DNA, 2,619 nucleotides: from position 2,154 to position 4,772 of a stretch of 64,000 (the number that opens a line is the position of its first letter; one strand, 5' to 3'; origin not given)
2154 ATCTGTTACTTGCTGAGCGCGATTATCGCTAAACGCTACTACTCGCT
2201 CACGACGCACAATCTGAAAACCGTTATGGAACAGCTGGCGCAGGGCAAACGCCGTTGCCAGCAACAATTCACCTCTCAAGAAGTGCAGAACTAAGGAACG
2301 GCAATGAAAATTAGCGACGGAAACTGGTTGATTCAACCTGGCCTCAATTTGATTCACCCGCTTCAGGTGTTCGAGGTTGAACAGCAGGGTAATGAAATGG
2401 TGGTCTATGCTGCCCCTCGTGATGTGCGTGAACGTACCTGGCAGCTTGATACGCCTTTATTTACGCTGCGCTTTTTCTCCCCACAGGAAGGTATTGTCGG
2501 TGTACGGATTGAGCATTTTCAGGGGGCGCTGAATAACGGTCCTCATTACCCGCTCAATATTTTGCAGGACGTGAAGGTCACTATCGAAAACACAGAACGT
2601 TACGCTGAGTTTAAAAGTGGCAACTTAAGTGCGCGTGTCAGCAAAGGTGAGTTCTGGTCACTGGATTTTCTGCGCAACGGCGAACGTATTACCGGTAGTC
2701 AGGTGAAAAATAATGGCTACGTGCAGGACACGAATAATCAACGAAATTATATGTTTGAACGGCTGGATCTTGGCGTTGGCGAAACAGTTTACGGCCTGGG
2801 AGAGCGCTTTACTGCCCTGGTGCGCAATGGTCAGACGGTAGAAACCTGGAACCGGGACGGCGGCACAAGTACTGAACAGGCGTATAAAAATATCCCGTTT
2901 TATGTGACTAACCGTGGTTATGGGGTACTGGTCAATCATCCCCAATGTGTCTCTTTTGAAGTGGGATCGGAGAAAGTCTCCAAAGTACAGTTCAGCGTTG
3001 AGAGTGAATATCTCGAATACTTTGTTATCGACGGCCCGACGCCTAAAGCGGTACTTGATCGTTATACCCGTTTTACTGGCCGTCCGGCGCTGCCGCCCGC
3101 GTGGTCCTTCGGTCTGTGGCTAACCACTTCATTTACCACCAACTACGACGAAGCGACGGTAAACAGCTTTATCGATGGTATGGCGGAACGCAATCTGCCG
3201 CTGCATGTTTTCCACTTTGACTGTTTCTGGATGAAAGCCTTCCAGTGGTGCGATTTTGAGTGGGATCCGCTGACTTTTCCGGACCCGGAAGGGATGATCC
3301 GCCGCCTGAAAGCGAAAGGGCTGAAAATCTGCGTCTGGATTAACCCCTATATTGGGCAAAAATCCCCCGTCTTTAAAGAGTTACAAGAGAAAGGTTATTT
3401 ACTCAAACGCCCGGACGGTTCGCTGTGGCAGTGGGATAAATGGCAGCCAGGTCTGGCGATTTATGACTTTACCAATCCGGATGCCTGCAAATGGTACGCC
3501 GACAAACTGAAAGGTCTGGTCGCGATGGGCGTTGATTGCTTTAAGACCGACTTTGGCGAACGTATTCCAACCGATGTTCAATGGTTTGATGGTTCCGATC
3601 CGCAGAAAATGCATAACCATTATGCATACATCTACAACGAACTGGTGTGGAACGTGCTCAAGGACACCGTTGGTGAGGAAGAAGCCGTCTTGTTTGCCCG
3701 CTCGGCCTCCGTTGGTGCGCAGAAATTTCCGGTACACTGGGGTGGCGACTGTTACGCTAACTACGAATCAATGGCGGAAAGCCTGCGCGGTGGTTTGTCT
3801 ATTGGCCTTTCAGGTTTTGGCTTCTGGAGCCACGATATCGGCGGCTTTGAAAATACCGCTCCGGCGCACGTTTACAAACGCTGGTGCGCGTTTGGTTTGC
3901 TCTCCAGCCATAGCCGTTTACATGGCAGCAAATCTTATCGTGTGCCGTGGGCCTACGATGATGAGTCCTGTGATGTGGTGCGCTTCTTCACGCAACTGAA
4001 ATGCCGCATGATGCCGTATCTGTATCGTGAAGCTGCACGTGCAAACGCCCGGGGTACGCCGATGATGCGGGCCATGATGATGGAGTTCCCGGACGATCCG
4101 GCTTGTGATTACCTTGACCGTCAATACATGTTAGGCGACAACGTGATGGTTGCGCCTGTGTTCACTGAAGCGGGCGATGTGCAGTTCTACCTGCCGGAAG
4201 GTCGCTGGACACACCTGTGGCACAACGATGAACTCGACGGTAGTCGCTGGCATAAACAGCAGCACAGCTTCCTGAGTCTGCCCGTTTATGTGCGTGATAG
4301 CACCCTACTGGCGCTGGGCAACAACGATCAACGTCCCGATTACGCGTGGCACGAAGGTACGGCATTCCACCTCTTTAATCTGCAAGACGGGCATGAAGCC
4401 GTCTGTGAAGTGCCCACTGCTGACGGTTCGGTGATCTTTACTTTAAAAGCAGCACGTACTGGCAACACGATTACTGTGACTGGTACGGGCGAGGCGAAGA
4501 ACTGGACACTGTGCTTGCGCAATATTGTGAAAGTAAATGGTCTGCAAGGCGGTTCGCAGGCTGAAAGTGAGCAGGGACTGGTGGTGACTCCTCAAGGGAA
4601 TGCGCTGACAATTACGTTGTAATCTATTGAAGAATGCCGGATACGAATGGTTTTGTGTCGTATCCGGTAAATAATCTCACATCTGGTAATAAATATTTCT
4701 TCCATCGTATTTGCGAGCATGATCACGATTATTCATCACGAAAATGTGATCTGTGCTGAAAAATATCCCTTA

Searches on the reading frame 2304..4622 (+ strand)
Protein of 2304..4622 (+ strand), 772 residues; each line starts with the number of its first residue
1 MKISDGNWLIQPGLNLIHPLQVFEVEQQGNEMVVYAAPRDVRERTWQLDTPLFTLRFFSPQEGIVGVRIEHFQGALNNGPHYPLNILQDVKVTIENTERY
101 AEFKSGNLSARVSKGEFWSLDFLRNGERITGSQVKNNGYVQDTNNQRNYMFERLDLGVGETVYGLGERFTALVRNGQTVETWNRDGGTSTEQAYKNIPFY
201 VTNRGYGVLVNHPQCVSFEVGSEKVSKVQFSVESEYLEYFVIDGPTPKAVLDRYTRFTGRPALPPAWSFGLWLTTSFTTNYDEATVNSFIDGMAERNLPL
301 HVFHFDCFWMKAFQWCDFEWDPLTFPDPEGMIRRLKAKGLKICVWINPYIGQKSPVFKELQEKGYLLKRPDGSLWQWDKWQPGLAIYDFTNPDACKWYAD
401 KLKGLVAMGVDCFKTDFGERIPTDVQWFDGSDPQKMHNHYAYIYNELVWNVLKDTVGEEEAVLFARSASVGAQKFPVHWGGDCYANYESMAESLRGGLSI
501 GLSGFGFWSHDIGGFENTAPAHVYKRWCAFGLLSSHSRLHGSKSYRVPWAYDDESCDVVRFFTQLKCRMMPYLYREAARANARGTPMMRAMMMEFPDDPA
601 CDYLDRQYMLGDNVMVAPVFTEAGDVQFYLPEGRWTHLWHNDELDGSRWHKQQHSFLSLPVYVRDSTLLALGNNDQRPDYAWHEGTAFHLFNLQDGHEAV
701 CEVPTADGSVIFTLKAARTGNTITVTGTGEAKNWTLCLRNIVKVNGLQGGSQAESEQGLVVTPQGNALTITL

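Call 4: search_protein_families(library=pfam, proteins=[window:2304-4622:+])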
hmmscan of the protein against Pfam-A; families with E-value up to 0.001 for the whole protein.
window:2304-4622:+ (772 aa): 3 families
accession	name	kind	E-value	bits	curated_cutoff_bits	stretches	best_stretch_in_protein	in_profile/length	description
PF01055.32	Glyco_hydro_31_2nd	-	9.8e-97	324.6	23.5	1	261-575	1-327/328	Glycosyl hydrolases family 31 TIM-barrel domain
PF13802.12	Gal_mutarotas_2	-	5.9e-28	98.8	27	1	55-218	2-183/184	Glycosyl hydrolase 31 N-terminal galactose mutarotase-like domain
PF21365.3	Glyco_hydro_31_3rd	-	1e-23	84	24.4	1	584-667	1-85/87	Glycosyl hydrolase family 31 C-terminal domain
